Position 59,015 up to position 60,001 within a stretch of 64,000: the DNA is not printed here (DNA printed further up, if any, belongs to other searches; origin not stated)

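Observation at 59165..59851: Divergent fibrillarin paralogue without GAR domain and with a degenerate SAM-binding motif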

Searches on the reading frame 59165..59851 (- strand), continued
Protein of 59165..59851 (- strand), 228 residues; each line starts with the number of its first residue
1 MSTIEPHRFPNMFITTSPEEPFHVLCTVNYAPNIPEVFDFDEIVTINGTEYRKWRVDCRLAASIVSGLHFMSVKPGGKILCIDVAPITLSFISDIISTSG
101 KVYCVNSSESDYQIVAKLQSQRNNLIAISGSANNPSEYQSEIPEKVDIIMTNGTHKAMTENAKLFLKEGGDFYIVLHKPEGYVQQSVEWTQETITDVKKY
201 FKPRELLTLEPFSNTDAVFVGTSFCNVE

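Call 33: list_cluster_members(proteins=[P0018, P0017, P0014, P0013, P0019, P0156, P0157, P0016, P0024, P0034])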
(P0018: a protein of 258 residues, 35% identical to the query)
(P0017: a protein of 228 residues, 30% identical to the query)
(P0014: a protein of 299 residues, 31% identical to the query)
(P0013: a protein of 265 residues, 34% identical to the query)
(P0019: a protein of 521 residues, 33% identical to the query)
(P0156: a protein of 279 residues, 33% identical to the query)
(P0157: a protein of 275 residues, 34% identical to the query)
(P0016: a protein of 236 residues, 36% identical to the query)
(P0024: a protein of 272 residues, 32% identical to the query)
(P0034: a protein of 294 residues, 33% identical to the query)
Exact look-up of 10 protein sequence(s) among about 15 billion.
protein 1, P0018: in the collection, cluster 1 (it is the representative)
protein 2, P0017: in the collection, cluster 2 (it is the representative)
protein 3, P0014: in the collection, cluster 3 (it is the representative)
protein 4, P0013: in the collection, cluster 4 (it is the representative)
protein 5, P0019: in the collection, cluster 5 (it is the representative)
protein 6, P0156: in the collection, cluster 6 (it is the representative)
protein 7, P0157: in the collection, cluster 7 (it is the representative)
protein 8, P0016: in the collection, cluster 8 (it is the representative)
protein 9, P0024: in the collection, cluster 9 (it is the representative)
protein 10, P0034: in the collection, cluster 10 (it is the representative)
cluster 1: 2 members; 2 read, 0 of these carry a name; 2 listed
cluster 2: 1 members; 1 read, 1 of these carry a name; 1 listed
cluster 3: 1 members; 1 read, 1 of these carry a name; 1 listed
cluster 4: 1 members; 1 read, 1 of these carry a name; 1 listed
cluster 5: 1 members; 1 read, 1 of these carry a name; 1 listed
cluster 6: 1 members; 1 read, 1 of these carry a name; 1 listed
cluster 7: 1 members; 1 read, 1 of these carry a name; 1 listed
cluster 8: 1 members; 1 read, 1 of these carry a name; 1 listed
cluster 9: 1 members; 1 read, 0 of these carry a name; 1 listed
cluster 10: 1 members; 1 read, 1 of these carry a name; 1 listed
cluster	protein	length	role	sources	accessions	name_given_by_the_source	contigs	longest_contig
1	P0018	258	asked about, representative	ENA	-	-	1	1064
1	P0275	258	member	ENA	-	-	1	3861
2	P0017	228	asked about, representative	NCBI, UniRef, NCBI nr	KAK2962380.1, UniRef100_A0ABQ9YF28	putative rRNA 2'-O-methyltransferase fibrillarin [Blattamonas nauphoetae] | rRNA 2'-O-methyltransferase fibrillarin n=1 Tax=Blattamonas nauphoetae TaxID=2049346 ...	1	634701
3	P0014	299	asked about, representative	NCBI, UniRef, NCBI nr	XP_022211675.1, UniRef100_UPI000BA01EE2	rRNA 2'-O-methyltransferase fibrillarin [Drosophila obscura] | rRNA 2'-O-methyltransferase fibrillarin n=1 Tax=Drosophila obscura TaxID=7282 ...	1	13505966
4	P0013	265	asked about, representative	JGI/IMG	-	fibrillarin-like pre-rRNA processing protein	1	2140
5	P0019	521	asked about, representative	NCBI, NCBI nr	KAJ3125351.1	hypothetical protein HK098_000358 [Nowakowskiella sp. JEL0407]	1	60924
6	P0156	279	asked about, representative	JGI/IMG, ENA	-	rRNA 2'-O-methyltransferase fibrillarin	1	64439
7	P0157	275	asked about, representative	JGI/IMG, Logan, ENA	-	rRNA 2'-O-methyltransferase fibrillarin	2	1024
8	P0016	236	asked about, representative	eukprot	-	GILJ01019997.1.p1 GENE.GILJ01019997.1~~GILJ01019997.1.p1 ORF type:complete len:237 ...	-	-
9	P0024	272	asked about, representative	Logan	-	-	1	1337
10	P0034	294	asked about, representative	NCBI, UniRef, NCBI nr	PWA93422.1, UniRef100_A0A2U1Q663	fibrillarin, S-adenosyl-L-methionine-dependent methyltransferase [Artemisia annua] | Fibrillarin, S-adenosyl-L-methionine-dependent methyltransferase n=1 Tax=Artemisia annua ...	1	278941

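Call 34: find_encoding_contigs(protein=P0005, flank=8000, max_places=3)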
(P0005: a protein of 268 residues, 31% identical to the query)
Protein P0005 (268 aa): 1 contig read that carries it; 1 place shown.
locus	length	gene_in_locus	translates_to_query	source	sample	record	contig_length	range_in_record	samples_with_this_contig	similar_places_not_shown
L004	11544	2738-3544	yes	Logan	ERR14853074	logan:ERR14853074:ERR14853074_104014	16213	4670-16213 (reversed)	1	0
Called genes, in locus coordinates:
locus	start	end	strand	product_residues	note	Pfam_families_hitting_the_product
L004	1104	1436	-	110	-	-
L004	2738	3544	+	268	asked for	PF01269:Fibrillarin, PF08704:GCD14 (weak)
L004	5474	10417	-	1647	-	PF01443:Viral_helicase1 (faint), PF04851:ResIII (weak), PF13086:AAA_11, PF13245:AAA_19, PF13604:AAA_30 (weak), PF13086:AAA_11, PF13087:AAA_12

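Call 35: find_encoding_contigs(protein=P0018, flank=4000, max_places=3)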
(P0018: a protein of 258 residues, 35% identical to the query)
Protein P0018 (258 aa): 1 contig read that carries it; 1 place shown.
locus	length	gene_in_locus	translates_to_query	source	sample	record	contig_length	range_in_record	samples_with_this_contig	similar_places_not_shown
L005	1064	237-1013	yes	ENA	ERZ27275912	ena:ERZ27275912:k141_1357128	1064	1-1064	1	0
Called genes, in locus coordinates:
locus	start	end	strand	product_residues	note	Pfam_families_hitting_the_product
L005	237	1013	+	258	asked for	PF01269:Fibrillarin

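Call 39: find_related_loci(query=window:59165-59851:-, collection=viral_contigs, flank=3000)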
Query window:59165-59851:- (228 aa) in viral_contigs; peptide patterns used: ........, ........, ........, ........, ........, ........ (x = any residue, [..] = any of these).
6 stretches matched a pattern, but none encodes a relative of the query by tblastn (E <= 1e-3).

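Call 46: search_solved_structures(query=window:59165-59851:-, max_evalue=1e-20, show_alignments=5)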
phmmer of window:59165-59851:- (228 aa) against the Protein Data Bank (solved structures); distinct sequences matched with E-value up to 1e-20: 7.
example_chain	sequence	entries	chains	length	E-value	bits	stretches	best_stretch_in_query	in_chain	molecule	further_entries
4by9_E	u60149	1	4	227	8.1e-25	91.1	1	3-220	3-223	FIBRILLARIN-LIKE RRNA/TRNA 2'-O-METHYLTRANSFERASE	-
2nnw_B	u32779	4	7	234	9e-25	91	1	3-220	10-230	Fibrillarin-like rRNA/tRNA 2'-O-methyltransferase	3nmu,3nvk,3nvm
1pry_A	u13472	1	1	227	4.2e-24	88.8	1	3-220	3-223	Fibrillarin-like pre-rRNA processing protein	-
1g8a_A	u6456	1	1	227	7.2e-24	88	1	3-220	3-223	FIBRILLARIN-LIKE PRE-RRNA PROCESSING PROTEIN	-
2ipx_A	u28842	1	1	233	2.7e-21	79.6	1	4-222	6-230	rRNA 2'-O-methyltransferase fibrillarin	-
7se6_A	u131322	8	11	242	3e-21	79.5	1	4-222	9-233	rRNA 2'-O-methyltransferase fibrillarin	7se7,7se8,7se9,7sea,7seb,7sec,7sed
7mq8_SC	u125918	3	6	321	7.8e-21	78.1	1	4-222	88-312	rRNA 2'-O-methyltransferase fibrillarin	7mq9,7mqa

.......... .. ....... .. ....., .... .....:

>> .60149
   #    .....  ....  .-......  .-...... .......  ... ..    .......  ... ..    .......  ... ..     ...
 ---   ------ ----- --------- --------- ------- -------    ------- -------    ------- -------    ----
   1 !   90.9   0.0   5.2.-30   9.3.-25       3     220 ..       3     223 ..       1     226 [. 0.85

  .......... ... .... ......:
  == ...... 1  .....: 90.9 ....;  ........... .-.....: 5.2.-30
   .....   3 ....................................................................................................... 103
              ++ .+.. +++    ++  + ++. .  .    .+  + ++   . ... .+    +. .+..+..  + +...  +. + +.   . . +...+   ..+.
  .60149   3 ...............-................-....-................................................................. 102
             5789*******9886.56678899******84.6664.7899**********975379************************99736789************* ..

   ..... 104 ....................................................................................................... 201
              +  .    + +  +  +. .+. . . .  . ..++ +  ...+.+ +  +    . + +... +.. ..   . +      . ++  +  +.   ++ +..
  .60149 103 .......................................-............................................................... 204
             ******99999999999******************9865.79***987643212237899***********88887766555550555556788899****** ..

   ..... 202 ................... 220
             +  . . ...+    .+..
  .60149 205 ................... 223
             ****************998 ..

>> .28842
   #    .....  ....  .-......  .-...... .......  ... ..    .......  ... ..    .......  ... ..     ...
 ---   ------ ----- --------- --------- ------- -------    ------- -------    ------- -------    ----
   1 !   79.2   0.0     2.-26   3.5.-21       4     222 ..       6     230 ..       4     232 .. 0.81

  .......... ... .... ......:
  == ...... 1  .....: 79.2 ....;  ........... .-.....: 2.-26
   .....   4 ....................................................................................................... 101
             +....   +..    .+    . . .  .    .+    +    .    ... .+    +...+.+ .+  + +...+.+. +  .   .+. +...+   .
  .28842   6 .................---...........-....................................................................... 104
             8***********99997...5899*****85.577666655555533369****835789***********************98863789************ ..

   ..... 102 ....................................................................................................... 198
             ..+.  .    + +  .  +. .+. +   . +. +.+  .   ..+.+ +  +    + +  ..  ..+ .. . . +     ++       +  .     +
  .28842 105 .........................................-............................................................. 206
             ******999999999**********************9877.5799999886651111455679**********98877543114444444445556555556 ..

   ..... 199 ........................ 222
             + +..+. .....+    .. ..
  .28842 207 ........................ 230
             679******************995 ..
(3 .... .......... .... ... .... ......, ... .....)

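Call 48: predict_structure(alignment_id=A2)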
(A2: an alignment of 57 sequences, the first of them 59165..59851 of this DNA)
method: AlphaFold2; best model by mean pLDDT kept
length: 228 residues; sequences in the alignment: 57
mean_pLDDT: 89.7   pTM: 0.88
mean pLDDT of the five models: 89.7, 89.4, 88.6, 88.0, 87.7
residues with pLDDT >= 90: 159; 70-90: 53; 50-70: 14; < 50: 2
segments of 3 or more residues with pLDDT < 50: none
pLDDT, mean of each block of 10 residues (from residue 1): 94 90 89 72 91 91 94 96 94 96 96 94 95 96 97 91 95 88 63 84 92 90 69
secondary structure, 60 per line:
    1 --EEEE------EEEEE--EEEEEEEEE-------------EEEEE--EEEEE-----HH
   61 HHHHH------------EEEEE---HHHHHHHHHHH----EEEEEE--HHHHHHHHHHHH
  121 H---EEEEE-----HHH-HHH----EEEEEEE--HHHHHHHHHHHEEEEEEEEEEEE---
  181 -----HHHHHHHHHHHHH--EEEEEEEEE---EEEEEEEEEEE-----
elements in order: E3-6 E13-17 E20-28 E42-46 E49-53 H59-65 E78-82 H86-96 E101-106 H109-121 E125-129 E146-152 H155-165 E166-177 H186-198 E201-209 E213-223

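Call 51: fold_search(model_id=the predicted structure, library=pdb)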
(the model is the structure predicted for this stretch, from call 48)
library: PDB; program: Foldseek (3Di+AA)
matches with E <= 10: 1951; with E <= 0.001: 942
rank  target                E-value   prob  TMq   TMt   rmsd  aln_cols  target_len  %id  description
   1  2nnw_B                1.1e-23  1.00  0.92  0.92   1.6       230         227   29  Alternative conformations of Nop56/58-fibrillarin complex and implication for induced-fit assenly of box C/D RNPs (released 2007-08-21)
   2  7mqa_SD               2.9e-23  1.00  0.89  0.86   1.9       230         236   30  Cryo-EM structure of the human SSU processome, state post-A1 (released 2021-09-22)
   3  7mq8_SC               1.1e-22  1.00  0.89  0.89   1.9       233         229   30  Cryo-EM structure of the human SSU processome, state pre-A1 (released 2021-09-22)
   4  7mq8_SD               1.2e-22  1.00  0.90  0.87   1.7       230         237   30  Cryo-EM structure of the human SSU processome, state pre-A1 (released 2021-09-22)
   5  1g8a                  1.8e-22  1.00  0.87  0.87   2.3       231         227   26  PYROCOCCUS HORIKOSHII FIBRILLARIN PRE-RRNA PROCESSING PROTEIN (released 2003-10-14)
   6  9n6v_SC               9.9e-22  1.00  0.90  0.85   1.8       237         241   26  SSU processome maturation and disassembly, State A (released 2025-11-05)
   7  1pry                  1.1e-21  1.00  0.89  0.90   1.9       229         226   28  Structure Determination of Fibrillarin Homologue From Hyperthermophilic Archaeon Pyrococcus furiosus (Pfu-65527) (released 2004-03-09)
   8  9g33_CA               2.2e-21  1.00  0.88  0.83   2.4       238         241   28  Stalled 90S - Utp23-Krr1-deltaC3 (released 2025-06-18)
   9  3id6_C                3.7e-21  1.00  0.87  0.90   2.5       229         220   26  Crystal structure of Sulfolobus solfataricus Nop5 (1-262) and fibrillarin complex (released 2009-08-25)
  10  2ipx                  5.0e-21  1.00  0.85  0.88   2.2       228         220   30  Human Fibrillarin (released 2006-10-24)
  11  7sec_A                5.7e-21  1.00  0.84  0.85   2.3       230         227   29  Crystal structure of human Fibrillarin in complex with compound 1a (released 2022-02-09)
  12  7xpl_F                6.0e-21  1.00  0.89  0.89   1.8       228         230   25  Crystal structure of a C/D-free RNA-guided RNA 2'-O-methyltransferase (released 2022-10-05)
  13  5wyj_3B               6.0e-21  1.00  0.84  0.81   3.4       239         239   27  Cryo-EM structure of the 90S small subunit pre-ribosome (Dhr1-depleted, Enp1-TAP, state 1) (released 2017-03-29)
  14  9g33_CB               6.4e-21  1.00  0.91  0.91   1.7       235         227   27  Stalled 90S - Utp23-Krr1-deltaC3 (released 2025-06-18)
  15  9n6v_SD               9.3e-21  1.00  0.88  0.86   2.6       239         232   26  SSU processome maturation and disassembly, State A (released 2025-11-05)
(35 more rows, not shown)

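Call 54: list_cluster_members(proteins=[P0054, P0099, P0047, P0035, P0078, P0115, P0065, P0118, P0121, P0100])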
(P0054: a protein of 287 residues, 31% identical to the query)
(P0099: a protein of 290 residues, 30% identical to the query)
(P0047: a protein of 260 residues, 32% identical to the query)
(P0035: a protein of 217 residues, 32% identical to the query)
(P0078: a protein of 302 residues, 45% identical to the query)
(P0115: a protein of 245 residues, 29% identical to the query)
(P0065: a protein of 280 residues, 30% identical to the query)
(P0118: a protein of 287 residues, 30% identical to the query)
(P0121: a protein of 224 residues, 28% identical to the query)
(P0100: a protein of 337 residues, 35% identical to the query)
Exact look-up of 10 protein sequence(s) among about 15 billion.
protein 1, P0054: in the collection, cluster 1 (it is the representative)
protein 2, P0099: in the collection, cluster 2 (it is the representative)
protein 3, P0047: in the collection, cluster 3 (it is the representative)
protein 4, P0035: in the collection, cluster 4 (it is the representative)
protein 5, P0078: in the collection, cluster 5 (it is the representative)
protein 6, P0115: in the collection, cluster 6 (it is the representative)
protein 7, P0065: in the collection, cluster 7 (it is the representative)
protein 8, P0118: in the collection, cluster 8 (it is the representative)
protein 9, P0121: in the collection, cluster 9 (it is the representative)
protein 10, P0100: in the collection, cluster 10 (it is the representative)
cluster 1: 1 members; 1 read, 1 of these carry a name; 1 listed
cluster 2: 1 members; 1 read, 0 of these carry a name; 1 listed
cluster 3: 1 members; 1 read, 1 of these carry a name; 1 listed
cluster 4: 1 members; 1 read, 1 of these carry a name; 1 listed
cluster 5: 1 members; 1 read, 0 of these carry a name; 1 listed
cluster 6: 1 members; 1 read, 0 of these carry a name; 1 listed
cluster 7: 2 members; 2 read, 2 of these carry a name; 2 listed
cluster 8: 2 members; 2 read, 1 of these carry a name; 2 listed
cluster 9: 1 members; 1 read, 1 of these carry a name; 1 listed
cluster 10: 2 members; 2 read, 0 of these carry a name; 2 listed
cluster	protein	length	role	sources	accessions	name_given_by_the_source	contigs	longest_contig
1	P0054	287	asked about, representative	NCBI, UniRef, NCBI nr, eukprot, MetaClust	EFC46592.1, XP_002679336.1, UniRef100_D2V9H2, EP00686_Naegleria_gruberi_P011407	predicted protein [Naegleria gruberi] | Predicted protein n=1 Tax=Naegleria gruberi TaxID=5762 RepID=D2V9H2_NAEGR | uncharacterized protein NAEGRDRAFT_65440 [Naegleria gruberi]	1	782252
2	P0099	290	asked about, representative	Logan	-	-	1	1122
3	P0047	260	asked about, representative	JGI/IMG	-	fibrillarin-like rRNA methylase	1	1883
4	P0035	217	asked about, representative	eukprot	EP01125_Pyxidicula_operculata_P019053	TRINITY_DN6872_c0_g1_i2.p1 TRINITY_DN6872_c0_g1~~TRINITY_DN6872_c0_g1_i2.p1 ORF ...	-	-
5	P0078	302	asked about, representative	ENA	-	-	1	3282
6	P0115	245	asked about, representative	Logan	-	-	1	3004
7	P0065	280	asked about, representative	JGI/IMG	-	rRNA 2'-O-methyltransferase fibrillarin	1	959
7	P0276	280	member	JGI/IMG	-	rRNA 2'-O-methyltransferase fibrillarin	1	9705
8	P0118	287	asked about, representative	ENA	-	-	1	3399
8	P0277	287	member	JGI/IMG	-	rRNA 2'-O-methyltransferase fibrillarin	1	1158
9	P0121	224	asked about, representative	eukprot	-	c16249_g1_i1.p1 GENE.c16249_g1_i1~~c16249_g1_i1.p1 ORF type:complete len:236 ...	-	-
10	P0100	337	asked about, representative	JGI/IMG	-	-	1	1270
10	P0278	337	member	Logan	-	-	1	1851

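Call 60: find_homologous_proteins(query=A4, max_evalue=0.00001)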
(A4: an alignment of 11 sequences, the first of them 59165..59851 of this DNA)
Query A4 (11 sequences) (228 aa, profile of the alignment): 27 proteins with E <= 0.00001 among 5008 candidates.
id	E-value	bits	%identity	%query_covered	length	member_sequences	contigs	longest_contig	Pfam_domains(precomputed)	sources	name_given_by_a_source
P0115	3.2e-74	268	27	94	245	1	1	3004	PF01269.24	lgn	-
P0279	1.1e-69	253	30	96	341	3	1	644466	PF01269.24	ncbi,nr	ncbi:hypothetical protein CCYA_CCYA08G2442 [Cyanidiococcus yangmingshanensis]|nr:hypothetical protei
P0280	2.8e-69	251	30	96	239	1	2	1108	PF01269.24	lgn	-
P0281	2.8e-69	251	30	96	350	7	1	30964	PF01269.24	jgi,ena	-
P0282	6.1e-69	250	30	96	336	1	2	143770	PF01269.24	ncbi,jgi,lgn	jgi:rRNA 2'-O-methyltransferase fibrillarin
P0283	1.6e-67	246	30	95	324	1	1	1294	PF01269.24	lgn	-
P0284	2.2e-66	242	29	95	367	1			PF01269.24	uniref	uniref:rRNA 2'-O-methyltransferase fibrillarin n=1 Tax=Piliocolobus tephrosceles TaxID=591936 RepID=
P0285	4.3e-66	241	28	96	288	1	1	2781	PF01269.24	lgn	-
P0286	6.9e-66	240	33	96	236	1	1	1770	PF01269.24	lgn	-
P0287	8.3e-66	240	30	96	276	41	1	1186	PF01269.24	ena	-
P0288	1.3e-65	239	29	95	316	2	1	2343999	PF01269.24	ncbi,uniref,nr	ncbi:rRNA 2'-O-methyltransferase fibrillarin, putative [Plasmodium ovale]|uniref:rRNA 2'-O-methyltra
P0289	1.4e-65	239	29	95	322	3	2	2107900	PF01269.24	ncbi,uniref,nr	ncbi:rRNA 2'-O-methyltransferase fibrillarin, putative [Plasmodium ovale]|uniref:rRNA 2'-O-methyltra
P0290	2.1e-65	239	31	96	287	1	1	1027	PF01269.24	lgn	-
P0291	2.7e-65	238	29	95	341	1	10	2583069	PF01269.24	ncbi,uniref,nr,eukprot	ncbi:rRNA 2'-O-methyltransferase fibrillarin, putative [Plasmodium vivax]|uniref:rRNA 2'-O-methyltra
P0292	5.5e-65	237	29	96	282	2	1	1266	PF01269.24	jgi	jgi:rRNA 2'-O-methyltransferase fibrillarin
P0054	7.4e-62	227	30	62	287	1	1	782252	PF01269.24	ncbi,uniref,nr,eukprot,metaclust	ncbi:predicted protein [Naegleria gruberi]|uniref:Predicted protein n=1 Tax=Naegleria gruberi TaxID=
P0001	1.3e-48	184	100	69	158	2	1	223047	PF01269.24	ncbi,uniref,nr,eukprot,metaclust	ncbi:predicted protein [Naegleria gruberi]|uniref:Predicted protein n=1 Tax=Naegleria gruberi TaxID=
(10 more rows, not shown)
